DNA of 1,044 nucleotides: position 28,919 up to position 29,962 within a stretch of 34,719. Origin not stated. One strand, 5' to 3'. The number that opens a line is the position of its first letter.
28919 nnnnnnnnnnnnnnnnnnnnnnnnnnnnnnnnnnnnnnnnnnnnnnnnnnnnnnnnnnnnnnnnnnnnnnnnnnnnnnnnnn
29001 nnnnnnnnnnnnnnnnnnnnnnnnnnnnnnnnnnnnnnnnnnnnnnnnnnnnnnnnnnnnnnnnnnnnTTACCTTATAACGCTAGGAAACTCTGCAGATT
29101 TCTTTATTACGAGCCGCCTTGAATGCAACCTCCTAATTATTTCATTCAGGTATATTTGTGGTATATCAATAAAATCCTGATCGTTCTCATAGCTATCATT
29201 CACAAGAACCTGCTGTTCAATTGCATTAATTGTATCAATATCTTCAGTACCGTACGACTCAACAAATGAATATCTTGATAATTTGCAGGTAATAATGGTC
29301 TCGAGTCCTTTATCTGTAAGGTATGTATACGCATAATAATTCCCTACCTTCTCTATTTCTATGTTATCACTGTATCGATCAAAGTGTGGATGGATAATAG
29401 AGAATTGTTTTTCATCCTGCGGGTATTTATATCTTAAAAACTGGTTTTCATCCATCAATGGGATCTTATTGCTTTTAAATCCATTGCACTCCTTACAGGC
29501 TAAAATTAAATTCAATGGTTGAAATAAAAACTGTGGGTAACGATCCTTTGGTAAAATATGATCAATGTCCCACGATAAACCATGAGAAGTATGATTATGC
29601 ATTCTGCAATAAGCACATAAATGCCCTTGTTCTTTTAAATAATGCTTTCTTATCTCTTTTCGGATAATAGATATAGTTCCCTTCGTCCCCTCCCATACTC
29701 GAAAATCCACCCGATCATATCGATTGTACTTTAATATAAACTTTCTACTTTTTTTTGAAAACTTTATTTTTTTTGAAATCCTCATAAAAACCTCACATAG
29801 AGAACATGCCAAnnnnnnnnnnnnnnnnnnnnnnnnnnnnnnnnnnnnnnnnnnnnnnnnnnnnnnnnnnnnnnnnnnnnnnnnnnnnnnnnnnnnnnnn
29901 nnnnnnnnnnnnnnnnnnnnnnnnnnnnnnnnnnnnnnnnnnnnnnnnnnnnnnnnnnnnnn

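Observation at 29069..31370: AT-rich ATPase + HNH nuclease pair at the P2 old/tin hotspot (Septu/PtuAB-like candidate antiphage system)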

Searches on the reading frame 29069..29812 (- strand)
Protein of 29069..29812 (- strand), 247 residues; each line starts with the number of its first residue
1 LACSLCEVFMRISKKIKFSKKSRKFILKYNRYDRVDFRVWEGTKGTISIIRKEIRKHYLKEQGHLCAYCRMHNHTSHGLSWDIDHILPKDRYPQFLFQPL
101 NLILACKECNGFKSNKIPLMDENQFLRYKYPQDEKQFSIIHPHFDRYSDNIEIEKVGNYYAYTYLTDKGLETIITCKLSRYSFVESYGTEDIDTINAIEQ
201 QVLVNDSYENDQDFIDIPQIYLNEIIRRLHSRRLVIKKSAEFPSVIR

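Call 3: search_protein_families(library=padloc, proteins=[window:29069-29812:-], max_evalue=0.01)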
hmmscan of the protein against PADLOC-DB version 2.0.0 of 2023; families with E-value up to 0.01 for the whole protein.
window:29069-29812:- (247 aa): 72 families (the best 25 are shown)
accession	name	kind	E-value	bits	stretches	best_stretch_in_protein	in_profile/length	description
PDLC00335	PtuB1|PtuB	-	7.2e-64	213.2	1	14-206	2-189/214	Unknown function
PDLC00345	PtuB1|PtuB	-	5.3e-54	181.1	1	11-207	1-193/223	Unknown function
PDLC00325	PtuB1|PtuB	-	1.9e-51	172.7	1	12-209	2-195/213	Unknown function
PDLC00350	PtuB1|PtuB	-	6.6e-46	155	1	12-197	2-183/224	Unknown function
PDLC00352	PtuB1|PtuB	-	1.3e-25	88.2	1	38-172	23-160/206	Unknown function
PDLC00354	PtuB1|PtuB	-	7.2e-23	79.3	1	32-153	18-139/204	Unknown function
PDLC00313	PtuB1|PtuB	-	4.3e-21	73.4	2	40-121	28-107/240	Unknown function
PDLC00337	PtuB1|PtuB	-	1.5e-16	58.9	1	52-204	45-176/216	Unknown function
PDLC04259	PDC-M01B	-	1.1e-13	49.8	1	57-136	88-161/277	-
PDLC00340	PtuB1|PtuB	-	2.9e-13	48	1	63-127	66-125/268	Unknown function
PDLC04264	PDC-M01B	-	4.2e-13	47.7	1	61-127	98-158/282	-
PDLC04255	PDC-M01B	-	6.5e-13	47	1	64-137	108-174/285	-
PDLC04248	PDC-M01B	-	3.9e-12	44.5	1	61-127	32-92/216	-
PDLC00312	PtuB1|PtuB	-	4.4e-12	44.2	1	7-182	5-174/209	Unknown function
PDLC04252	PDC-M01B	-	7.2e-12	43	1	78-202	104-223/294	-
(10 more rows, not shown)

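Call 4: search_protein_families(library=pfam, proteins=[window:29069-29812:-], max_evalue=0.1)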
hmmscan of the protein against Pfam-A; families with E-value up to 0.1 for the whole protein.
window:29069-29812:- (247 aa): 4 families
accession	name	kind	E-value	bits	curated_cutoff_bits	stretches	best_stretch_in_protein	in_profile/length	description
PF01844.29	HNH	-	1.1e-05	25.9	21.4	1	66-115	1-46/47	HNH endonuclease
PF14279.12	HNH_5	-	0.00073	19.9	27.5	1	66-125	1-55/56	HNH endonuclease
PF13395.12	HNH_4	-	0.00085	19.7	22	1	80-118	17-53/54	HNH endonuclease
PF02945.21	Endonuclease_7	-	0.04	14.3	23.6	0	52-111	12-61/82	Recombination endonuclease VII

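Call 5: search_protein_families(library=ncbifam, proteins=[window:29069-29812:-], max_evalue=0.1)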
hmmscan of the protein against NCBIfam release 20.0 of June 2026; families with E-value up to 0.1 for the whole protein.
window:29069-29812:- (247 aa): 5 families
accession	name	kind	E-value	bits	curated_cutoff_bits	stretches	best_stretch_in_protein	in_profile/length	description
NF041761.1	PtuB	equivalog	5e-09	36.3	150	1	20-180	8-162/218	retron Ec78 anti-phage system effector HNH endonuclease PtuB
TIGR02646.1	TIGR02646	subfamily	6.7e-09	35.9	52.15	1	51-108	12-66/144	retron system putative HNH endonuclease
NF040563.1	guided_IscB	equivalog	3.4e-05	23.1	175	1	52-116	181-238/314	RNA-guided endonuclease IscB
NF049971.1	CRISPR_Cas9d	exception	4.8e-05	22.2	375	1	54-119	536-599/986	type II CRISPR RNA-guided endonuclease Cas9d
TIGR01865.2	cas_Csn1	equivalog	0.00063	18.1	100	1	34-123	554-637/1070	type II CRISPR RNA-guided endonuclease Cas9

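Call 13: search_solved_structures(query=window:29069-29785:-, max_evalue=0.01, show_alignments=2)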
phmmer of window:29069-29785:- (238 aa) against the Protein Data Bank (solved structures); distinct sequences matched with E-value up to 0.01: 2.
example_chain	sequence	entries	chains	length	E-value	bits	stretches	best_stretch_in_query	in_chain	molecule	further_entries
9n69_F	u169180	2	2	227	0.00036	23.3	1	38-111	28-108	TIGR02646 family protein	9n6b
22bv_F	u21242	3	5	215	0.0049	19.6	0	37-100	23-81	TIGR02646 family protein | PtuB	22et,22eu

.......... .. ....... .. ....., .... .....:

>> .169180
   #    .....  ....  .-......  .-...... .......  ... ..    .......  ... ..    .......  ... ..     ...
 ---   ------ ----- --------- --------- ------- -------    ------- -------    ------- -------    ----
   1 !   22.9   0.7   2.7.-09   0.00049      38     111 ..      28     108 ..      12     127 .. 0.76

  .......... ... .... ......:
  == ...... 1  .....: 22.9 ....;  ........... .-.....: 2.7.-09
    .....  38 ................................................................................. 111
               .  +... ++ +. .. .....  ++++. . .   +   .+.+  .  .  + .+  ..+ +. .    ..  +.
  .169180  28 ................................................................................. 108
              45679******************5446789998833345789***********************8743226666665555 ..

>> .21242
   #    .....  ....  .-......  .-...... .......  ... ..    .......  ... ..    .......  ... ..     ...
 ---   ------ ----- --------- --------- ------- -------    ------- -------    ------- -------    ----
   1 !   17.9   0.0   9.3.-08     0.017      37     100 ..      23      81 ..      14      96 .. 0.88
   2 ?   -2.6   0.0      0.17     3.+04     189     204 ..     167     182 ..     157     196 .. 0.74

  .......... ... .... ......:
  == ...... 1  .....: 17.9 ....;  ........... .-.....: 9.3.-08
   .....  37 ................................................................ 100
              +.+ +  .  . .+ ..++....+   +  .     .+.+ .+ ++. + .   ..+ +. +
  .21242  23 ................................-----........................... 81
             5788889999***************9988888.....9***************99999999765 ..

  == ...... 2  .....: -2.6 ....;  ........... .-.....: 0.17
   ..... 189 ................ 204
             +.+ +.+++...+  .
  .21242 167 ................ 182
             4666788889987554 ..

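Call 35: find_homologous_proteins(query=window:29069-29785:-, max_evalue=1e-8)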
Query window:29069-29785:- (238 aa): 24 proteins with E <= 1e-8 among 138 candidates.
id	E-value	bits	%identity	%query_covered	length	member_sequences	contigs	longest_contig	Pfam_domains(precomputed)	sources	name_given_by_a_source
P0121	6.2e-159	545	100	100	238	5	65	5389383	PF01844.30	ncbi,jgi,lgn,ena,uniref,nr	ncbi:HNH endonuclease [Klebsiella pneumoniae]|uniref:HNH endonuclease n=1 Tax=Klebsiella pneumoniae 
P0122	1.5e-100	354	66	100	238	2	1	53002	PF01844.30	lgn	-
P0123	5.4e-100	352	63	100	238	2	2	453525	PF01844.30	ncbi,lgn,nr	ncbi:TPA: HNH endonuclease [Klebsiella variicola subsp. variicola]|nr:HNH endonuclease [Klebsiella v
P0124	1.3e-94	334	60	100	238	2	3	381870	PF01844.30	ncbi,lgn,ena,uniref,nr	ncbi:HNH endonuclease [Klebsiella variicola]|uniref:HNH endonuclease n=1 Tax=Klebsiella variicola Ta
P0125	2.3e-92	327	59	100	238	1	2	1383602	-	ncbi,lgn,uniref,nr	ncbi:HNH endonuclease [Klebsiella michiganensis]|uniref:HNH endonuclease n=1 Tax=Klebsiella michigan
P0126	1.7e-91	324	60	100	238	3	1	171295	-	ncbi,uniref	ncbi:HNH endonuclease [Raoultella ornithinolytica]|uniref:HNH endonuclease n=1 Tax=Raoultella ornith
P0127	4.6e-90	319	60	100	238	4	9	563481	PF01844.30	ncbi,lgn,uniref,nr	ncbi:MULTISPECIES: HNH endonuclease [Klebsiella pneumoniae complex]|uniref:HNH endonuclease n=1 Tax=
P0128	1.2e-42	164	42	88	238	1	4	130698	PF01844.30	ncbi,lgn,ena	ncbi:HNH endonuclease [Klebsiella pneumoniae]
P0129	3.5e-39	153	46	71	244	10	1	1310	PF01844.30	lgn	-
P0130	3.9e-39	153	44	69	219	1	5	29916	PF01844.30,PF14279.13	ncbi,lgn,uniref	ncbi:HNH endonuclease [Aeromonas dhakensis]|uniref:HNH endonuclease n=1 Tax=Aeromonas dhakensis TaxI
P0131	5.6e-39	152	44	65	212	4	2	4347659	PF01844.30,PF14279.13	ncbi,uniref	ncbi:HNH endonuclease [Polaromonas hydrogenivorans]|uniref:HNH endonuclease n=1 Tax=Polaromonas hydr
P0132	8.4e-38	148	42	70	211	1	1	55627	-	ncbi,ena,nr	ncbi:MAG TPA: HNH endonuclease [Pseudomonas sp.]|nr:HNH endonuclease [Pseudomonas sp.]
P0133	2.6e-37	147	42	78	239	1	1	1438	PF01844.30,PF14279.13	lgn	-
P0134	5.3e-37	146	42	71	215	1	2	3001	PF01844.30,PF14279.13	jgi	jgi:uncharacterized protein (TIGR02646 family)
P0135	1.2e-36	144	39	78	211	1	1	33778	-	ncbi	-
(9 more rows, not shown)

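Call 36: find_encoding_contigs(protein=P0121, flank=6000, max_places=10)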
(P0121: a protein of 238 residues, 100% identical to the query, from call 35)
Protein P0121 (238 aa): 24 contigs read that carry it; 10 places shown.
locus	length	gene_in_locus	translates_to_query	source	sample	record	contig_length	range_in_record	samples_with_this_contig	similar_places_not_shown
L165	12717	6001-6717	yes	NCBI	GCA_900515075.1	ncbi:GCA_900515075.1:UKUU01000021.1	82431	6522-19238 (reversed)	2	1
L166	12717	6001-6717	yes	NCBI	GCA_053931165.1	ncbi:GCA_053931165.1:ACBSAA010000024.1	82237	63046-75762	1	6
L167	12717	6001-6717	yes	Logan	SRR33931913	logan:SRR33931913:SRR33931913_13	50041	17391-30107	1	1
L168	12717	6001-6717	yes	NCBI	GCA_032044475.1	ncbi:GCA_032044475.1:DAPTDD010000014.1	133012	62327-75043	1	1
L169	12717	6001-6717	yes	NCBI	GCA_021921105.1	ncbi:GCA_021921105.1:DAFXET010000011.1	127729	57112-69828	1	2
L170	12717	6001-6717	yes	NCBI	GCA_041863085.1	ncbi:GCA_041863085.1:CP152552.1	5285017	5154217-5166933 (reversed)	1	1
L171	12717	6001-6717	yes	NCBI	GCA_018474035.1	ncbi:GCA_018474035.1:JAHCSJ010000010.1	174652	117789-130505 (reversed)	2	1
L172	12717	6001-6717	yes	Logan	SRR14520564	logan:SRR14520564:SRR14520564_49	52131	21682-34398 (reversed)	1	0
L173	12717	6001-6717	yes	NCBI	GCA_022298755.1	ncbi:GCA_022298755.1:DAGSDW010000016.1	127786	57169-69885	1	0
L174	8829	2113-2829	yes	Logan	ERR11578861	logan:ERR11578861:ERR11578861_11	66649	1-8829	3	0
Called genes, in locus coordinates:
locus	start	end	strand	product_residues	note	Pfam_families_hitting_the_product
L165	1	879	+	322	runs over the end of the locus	PF02086:MethyltransfD12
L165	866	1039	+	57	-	-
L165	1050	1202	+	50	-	-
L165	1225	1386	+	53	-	-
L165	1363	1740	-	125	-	-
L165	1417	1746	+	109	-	-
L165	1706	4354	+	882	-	PF05840:Phage_GPA, PF23343:REP_ORF2-G2P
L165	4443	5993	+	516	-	PF13175:AAA_15, PF13304:AAA_21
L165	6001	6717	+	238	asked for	PF01844:HNH (faint)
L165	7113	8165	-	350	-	PF04860:Phage_portal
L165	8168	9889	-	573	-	PF06056:Terminase_5, PF13384:HTH_23 (weak), PF03237:Terminase_6N, PF17289:Terminase_6C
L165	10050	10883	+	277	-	PF05929:Phage_GPO_N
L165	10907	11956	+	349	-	PF05125:Phage_cap_P2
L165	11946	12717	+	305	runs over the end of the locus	PF05944:Phage_term_smal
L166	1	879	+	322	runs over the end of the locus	PF02086:MethyltransfD12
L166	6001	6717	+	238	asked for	PF01844:HNH (faint)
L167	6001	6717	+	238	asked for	PF01844:HNH (faint)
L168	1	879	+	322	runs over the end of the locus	PF02086:MethyltransfD12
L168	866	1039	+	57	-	-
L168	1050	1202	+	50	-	-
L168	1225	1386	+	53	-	-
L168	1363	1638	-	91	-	-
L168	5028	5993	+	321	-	PF13175:AAA_15, PF13304:AAA_21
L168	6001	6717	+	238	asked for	PF01844:HNH (faint)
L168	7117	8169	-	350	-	PF04860:Phage_portal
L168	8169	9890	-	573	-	PF06056:Terminase_5, PF13384:HTH_23 (weak), PF03237:Terminase_6N, PF17289:Terminase_6C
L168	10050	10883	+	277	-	PF05929:Phage_GPO_N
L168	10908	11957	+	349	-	PF05125:Phage_cap_P2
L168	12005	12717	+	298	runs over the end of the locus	PF05944:Phage_term_smal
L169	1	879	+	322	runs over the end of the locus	PF02086:MethyltransfD12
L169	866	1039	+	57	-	-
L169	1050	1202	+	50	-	-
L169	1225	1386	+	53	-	-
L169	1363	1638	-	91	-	-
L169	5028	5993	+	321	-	PF13175:AAA_15, PF13304:AAA_21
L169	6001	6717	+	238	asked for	PF01844:HNH (faint)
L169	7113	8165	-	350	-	PF04860:Phage_portal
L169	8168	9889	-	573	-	PF06056:Terminase_5, PF13384:HTH_23 (weak), PF03237:Terminase_6N, PF17289:Terminase_6C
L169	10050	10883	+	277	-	PF05929:Phage_GPO_N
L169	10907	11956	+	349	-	PF05125:Phage_cap_P2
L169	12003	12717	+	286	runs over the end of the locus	PF05944:Phage_term_smal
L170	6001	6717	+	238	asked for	PF01844:HNH (faint)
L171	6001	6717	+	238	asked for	PF01844:HNH (faint)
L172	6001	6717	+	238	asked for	PF01844:HNH (faint)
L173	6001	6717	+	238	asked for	PF01844:HNH (faint)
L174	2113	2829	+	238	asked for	PF01844:HNH (faint)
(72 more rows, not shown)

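Call 52: find_encoding_contigs(protein=P0122, flank=5000, max_places=1)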
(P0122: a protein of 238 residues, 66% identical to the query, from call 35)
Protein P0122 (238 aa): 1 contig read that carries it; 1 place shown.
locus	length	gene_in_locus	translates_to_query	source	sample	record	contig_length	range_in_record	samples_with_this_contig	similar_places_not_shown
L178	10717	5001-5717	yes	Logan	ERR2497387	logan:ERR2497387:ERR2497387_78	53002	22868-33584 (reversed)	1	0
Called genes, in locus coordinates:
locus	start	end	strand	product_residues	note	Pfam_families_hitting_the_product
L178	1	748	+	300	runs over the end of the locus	-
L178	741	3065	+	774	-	PF05840:Phage_GPA, PF23343:REP_ORF2-G2P (weak)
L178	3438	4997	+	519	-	PF13175:AAA_15, PF02463:SMC_N (weak), PF13304:AAA_21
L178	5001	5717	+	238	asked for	PF01844:HNH (weak)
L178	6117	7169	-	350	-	PF04860:Phage_portal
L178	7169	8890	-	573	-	PF06056:Terminase_5, PF13384:HTH_23 (weak), PF03237:Terminase_6N, PF17289:Terminase_6C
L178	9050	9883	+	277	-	PF05929:Phage_GPO_N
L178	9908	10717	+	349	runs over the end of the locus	PF05125:Phage_cap_P2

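Call 53: find_encoding_contigs(protein=P0123, flank=5000, max_places=1)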
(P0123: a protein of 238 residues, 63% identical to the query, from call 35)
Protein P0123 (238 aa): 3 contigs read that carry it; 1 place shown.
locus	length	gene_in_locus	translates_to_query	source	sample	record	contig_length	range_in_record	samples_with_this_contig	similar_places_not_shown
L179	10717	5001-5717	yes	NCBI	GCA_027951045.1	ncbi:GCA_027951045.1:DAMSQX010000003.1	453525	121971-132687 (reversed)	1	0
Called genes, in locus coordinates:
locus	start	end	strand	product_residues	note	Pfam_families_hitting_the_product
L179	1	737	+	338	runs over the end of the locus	PF00145:DNA_methylase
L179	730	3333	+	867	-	PF05840:Phage_GPA, PF23343:REP_ORF2-G2P (weak)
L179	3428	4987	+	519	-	PF13175:AAA_15, PF02463:SMC_N, PF13304:AAA_21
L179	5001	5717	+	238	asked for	PF01844:HNH (faint)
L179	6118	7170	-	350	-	PF04860:Phage_portal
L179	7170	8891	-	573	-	PF06056:Terminase_5, PF13384:HTH_23 (weak), PF03237:Terminase_6N, PF17289:Terminase_6C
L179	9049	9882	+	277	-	PF05929:Phage_GPO_N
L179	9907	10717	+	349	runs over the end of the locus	PF05125:Phage_cap_P2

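Call 54: find_encoding_contigs(protein=P0127, flank=5000, max_places=1)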
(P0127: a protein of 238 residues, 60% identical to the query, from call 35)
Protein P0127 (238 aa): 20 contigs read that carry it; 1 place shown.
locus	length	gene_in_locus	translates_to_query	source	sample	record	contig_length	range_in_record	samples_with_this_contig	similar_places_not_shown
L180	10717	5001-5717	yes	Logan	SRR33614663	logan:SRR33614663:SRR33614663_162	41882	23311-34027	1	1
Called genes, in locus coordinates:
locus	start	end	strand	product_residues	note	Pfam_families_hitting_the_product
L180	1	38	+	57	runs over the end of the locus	-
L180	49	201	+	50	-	-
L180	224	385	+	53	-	-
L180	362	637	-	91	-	-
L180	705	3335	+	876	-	PF05840:Phage_GPA, PF23343:REP_ORF2-G2P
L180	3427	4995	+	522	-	PF02463:SMC_N (faint), PF13175:AAA_15, PF13304:AAA_21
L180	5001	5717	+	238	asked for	PF01844:HNH (weak)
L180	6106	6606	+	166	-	-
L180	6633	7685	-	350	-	PF04860:Phage_portal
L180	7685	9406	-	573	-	PF06056:Terminase_5, PF13384:HTH_23 (weak), PF03237:Terminase_6N, PF17289:Terminase_6C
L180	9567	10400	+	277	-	PF05929:Phage_GPO_N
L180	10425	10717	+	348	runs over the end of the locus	PF05125:Phage_cap_P2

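Call 67: predict_structure(alignment_id=A3)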
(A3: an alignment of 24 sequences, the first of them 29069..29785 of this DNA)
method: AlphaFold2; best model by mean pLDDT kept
length: 238 residues; sequences in the alignment: 24
mean_pLDDT: 77.4   pTM: 0.71
mean pLDDT of the five models: 77.4, 74.3, 71.6, 71.4, 69.8
residues with pLDDT >= 90: 56; 70-90: 98; 50-70: 78; < 50: 6
segments of 3 or more residues with pLDDT < 50: 1-4
pLDDT, mean of each block of 10 residues (from residue 1): 67 91 77 90 93 89 78 89 88 88 77 68 89 90 76 87 84 60 66 57 66 63 57 64
secondary structure, 60 per line:
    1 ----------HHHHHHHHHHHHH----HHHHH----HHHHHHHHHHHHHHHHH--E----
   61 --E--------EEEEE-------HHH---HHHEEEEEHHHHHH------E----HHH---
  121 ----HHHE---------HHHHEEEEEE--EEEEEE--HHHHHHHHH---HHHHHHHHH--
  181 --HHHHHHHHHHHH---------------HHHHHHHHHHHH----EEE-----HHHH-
elements in order: H11-23 H28-32 H37-53 E72-76 E93-97 H98-103 H138-141 E142-147 E150-155 H158-166 H170-178 H183-194 H210-221 E226-228 H234-237

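Call 71: fold_search(model_id=the predicted structure, library=pdb)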
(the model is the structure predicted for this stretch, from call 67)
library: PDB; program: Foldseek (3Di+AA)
matches with E <= 10: 156; with E <= 0.001: 2
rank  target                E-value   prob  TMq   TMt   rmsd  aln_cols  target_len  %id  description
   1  9n6b_F                2.8e-04  1.00  0.39  0.41  14.2       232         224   17  Structure of the retron IA complex with HNH nuclease in the "up" orientation (released 2025-04-23)
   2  9n69_F                3.9e-04  1.00  0.39  0.41  14.7       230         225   17  Structure of the retron IA complex with HNH nuclease in the "down" orientation (released 2025-04-23)
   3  9u9y_H                2.9e-03  1.00  0.39  0.44  12.3       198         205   18  Cryo-EM structure of retron Ec78 effector complex (released 2025-12-10)
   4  9nnb_J                4.0e-03  0.99  0.36  0.40  12.8       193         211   19  Cryo-EM structure of the Retron Ec78 complex, PtuA:PtuB:RT (4:2:1) (released 2025-10-08)
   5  8eea_G                6.7e-03  0.97  0.36  0.36  13.4       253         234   15  Structure of E.coli Septu (PtuAB) complex (released 2023-12-27)
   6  9e90_B                7.9e-03  0.96  0.37  0.34  13.9       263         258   14  Ec83 Retron PtuA/PtuB (2-1) complex bound to ATP (released 2025-07-02)
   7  9ar4_A                7.9e-03  0.77  0.28  0.07  22.1       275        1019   13  CryoEM structure of ThermoCas9 in post-cleavage state bound with the DNA containing NNNNCCA PAM (released 2025-02-26)
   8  9l7p_H                9.8e-03  0.95  0.36  0.39  14.0       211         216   17  Cryo-EM structure of retron Ec78 system complex (released 2025-12-10)
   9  9vh1_F                1.2e-02  0.99  0.39  0.43  12.1       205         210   18  cryoEM structure of ptuA-ptuB complex in Retron-Eco7 anti-phage system (released 2025-12-03)
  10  9vhl_F                1.2e-02  0.98  0.37  0.42  13.0       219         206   16  cryoEM structure of retron-Eco7 complex (form II) (released 2026-01-07)
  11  9nnh_K                1.4e-02  0.96  0.36  0.40  12.9       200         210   16  Cryo-EM structure of the Retron Ec78 complex, PtuA:PtuB:RT (4:2:2) (released 2025-10-08)
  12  5vgb_A                2.8e-02  0.99  0.25  0.41   9.2       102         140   19  Crystal structure of NmeCas9 HNH domain bound to anti-CRISPR AcrIIC1 (released 2017-08-30)
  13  8d2k_A                2.8e-02  0.54  0.24  0.06  18.2       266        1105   14  Structure of Acidothermus cellulolyticus Cas9 ternary complex (Cleavage Intermediate 2) (released 2023-12-20)
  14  9e8z_B                3.0e-02  0.77  0.35  0.33  13.9       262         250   14  4-component structure of retron Ec83 (released 2025-07-02)
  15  9j2g_A                4.2e-02  0.97  0.25  0.41   9.7       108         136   19  Crystal structure of Nme1Cas9 HNH domain bound to anti-CRISPR AcrIIC1Vei (released 2026-03-04)
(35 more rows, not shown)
